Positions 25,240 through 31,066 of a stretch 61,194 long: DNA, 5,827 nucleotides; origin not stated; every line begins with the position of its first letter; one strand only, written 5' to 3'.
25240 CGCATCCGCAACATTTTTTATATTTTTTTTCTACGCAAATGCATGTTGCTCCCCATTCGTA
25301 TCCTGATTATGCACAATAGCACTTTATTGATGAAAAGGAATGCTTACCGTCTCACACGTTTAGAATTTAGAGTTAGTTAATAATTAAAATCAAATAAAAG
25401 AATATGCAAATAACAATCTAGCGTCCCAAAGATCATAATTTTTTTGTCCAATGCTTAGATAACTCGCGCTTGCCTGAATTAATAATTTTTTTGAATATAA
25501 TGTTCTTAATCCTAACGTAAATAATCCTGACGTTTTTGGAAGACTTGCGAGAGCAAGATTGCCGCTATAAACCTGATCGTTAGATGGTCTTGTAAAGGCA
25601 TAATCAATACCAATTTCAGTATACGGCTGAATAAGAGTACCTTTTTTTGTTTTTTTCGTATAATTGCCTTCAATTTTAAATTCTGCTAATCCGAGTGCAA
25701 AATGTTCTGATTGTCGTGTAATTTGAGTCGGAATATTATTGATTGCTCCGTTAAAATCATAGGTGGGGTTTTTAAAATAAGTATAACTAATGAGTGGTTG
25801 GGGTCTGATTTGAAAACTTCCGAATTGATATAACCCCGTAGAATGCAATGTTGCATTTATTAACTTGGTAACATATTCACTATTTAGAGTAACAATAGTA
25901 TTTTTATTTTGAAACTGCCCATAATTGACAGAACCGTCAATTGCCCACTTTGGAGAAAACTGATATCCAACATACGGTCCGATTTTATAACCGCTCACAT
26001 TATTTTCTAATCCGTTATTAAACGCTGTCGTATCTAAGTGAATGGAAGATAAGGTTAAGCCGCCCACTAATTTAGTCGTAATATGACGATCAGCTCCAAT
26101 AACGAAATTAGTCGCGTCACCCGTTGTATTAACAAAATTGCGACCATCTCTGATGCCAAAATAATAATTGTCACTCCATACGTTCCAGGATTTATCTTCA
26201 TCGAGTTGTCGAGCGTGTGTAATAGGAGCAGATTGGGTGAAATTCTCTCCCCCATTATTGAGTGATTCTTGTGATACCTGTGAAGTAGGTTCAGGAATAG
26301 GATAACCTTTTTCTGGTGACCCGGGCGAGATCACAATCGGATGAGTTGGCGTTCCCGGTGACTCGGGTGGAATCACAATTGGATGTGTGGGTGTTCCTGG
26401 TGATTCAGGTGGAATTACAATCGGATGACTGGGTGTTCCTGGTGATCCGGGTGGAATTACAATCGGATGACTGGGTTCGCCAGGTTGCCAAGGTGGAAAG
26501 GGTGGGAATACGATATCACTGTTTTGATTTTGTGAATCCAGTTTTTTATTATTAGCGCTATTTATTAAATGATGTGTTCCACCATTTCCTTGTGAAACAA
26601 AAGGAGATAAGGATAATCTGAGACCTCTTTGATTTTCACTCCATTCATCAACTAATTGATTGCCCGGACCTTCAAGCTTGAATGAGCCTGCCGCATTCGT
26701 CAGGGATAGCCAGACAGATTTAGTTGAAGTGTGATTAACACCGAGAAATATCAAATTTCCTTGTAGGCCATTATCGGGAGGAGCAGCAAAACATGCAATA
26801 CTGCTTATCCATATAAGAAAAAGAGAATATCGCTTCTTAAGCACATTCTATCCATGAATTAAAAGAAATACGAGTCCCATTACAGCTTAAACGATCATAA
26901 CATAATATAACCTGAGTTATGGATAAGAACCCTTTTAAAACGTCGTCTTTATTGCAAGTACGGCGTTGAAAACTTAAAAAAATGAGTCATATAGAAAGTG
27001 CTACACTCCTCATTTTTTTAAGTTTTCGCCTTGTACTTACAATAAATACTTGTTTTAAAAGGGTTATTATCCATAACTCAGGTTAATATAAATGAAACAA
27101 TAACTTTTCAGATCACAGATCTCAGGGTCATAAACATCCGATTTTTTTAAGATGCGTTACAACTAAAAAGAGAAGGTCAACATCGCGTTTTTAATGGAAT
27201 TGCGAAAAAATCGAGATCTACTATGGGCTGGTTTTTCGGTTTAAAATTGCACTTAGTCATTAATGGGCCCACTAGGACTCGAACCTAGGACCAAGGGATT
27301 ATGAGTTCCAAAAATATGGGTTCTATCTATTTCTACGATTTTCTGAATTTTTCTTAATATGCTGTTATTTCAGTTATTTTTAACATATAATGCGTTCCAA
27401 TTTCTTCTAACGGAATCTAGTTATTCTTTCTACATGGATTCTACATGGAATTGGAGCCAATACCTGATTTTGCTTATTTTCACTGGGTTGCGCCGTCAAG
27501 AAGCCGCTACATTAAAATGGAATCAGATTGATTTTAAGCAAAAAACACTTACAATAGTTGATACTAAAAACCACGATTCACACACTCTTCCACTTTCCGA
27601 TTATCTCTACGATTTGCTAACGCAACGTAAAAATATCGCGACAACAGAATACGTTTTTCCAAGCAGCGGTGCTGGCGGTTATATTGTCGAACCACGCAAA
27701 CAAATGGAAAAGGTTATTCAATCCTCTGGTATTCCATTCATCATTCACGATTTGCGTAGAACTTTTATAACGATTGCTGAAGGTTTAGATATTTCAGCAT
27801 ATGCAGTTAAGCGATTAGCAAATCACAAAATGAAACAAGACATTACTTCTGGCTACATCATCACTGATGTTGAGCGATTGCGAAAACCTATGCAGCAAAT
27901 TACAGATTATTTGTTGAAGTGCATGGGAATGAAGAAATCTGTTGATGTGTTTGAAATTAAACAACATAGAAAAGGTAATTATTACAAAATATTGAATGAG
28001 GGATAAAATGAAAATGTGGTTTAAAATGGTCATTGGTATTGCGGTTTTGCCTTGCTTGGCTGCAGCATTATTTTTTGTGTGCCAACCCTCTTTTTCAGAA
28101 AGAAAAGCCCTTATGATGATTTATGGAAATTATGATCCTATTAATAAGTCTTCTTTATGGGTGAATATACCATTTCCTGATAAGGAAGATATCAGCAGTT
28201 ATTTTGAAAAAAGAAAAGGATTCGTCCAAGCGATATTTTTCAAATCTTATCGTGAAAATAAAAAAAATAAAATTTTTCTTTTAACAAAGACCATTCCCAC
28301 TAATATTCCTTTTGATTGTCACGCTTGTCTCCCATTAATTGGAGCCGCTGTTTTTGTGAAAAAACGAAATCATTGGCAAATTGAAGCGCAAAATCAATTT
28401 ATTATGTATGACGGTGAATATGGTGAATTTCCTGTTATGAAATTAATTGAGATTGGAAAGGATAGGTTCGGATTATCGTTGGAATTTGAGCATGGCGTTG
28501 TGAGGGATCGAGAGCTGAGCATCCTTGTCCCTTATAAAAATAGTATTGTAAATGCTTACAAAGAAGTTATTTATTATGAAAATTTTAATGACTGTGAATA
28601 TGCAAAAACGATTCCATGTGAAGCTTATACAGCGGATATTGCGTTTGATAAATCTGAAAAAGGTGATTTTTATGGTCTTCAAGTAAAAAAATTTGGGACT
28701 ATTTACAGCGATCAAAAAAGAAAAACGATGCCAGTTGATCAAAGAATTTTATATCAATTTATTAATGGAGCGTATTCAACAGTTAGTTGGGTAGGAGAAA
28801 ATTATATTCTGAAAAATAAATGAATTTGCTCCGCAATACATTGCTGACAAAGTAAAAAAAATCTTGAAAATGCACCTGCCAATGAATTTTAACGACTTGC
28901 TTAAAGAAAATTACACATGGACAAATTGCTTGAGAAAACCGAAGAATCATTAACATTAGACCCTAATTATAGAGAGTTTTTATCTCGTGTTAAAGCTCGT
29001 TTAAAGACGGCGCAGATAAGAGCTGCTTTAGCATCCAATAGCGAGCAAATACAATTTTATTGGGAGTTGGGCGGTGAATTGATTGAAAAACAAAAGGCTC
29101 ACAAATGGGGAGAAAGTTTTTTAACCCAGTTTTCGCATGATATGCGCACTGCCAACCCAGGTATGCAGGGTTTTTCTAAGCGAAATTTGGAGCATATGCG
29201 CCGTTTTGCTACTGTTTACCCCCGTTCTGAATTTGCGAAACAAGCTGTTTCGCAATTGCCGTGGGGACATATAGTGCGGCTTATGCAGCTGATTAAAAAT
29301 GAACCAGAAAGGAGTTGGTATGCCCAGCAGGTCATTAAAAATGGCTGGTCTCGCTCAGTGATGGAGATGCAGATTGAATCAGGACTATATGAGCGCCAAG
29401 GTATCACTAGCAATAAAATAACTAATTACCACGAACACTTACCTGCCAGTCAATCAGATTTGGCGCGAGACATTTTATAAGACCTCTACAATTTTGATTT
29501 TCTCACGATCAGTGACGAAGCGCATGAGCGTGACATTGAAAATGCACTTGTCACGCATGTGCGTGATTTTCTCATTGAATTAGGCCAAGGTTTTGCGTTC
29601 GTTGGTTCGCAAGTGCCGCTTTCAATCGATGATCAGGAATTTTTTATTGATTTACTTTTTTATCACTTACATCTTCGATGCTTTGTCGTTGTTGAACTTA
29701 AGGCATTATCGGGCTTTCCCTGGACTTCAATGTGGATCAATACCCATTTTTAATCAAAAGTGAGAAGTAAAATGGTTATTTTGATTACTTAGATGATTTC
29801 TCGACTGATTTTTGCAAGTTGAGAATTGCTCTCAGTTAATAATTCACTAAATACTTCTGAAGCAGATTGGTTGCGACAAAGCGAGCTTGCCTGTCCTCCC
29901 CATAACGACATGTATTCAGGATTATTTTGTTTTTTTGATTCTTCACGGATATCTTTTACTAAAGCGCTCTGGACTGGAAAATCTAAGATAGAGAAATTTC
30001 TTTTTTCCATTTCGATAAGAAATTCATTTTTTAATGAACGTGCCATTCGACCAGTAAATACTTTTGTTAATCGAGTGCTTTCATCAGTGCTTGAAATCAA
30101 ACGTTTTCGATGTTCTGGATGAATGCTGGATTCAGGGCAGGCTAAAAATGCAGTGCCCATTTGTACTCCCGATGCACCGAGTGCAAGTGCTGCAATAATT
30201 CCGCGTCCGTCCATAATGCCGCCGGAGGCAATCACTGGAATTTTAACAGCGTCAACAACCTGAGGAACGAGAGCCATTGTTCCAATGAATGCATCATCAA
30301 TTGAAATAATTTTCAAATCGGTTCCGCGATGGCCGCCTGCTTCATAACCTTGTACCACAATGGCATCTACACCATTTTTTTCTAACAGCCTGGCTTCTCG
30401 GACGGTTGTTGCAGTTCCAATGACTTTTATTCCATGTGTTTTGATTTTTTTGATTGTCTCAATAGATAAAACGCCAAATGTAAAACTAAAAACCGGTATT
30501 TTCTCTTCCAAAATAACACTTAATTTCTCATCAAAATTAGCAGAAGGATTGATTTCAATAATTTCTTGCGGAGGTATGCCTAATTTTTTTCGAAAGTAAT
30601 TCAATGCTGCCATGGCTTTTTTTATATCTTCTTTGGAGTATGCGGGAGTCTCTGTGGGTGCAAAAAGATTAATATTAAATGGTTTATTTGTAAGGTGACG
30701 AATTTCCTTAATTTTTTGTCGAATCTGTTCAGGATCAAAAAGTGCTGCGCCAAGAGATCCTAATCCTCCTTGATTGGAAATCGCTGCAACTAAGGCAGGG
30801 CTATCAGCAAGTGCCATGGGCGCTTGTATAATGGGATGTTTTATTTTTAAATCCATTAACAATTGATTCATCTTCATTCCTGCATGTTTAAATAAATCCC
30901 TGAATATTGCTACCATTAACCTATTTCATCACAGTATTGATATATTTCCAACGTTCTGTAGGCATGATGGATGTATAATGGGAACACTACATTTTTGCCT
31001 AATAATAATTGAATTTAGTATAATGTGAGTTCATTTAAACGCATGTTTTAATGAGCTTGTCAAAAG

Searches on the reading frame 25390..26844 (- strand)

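Call 104: search_protein_families(library=pfam, proteins=[window:25390-26844:-], max_evalue=0.00001)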
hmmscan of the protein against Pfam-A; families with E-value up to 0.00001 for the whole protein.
window:25390-26844:- (484 aa): 1 family
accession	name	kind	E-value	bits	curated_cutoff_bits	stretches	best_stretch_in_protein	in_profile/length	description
PF03797.25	Autotransporter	-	6.4e-20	72.4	26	1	233-460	14-254/255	Autotransporter beta-domain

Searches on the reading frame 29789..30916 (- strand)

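Call 104: search_protein_families(library=pfam, proteins=[window:29789-30916:-], max_evalue=0.00001)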
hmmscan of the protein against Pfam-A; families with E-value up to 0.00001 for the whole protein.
window:29789-30916:- (375 aa): 4 families
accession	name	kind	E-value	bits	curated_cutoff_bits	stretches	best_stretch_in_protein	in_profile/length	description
PF03060.21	NMO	-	1.1e-92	311.4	28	1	21-361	5-330/331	Nitronate monooxygenase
PF01070.24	FMN_dh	-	1e-11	44.9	24.9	1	165-258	222-306/350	FMN-dependent dehydrogenase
PF00478.31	IMPDH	-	2e-10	40.6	25.6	1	18-264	26-246/345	IMP dehydrogenase / GMP reductase domain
PF01180.27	DHO_dh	-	2.7e-06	27.2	27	1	153-257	175-272/291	Dihydroorotate dehydrogenase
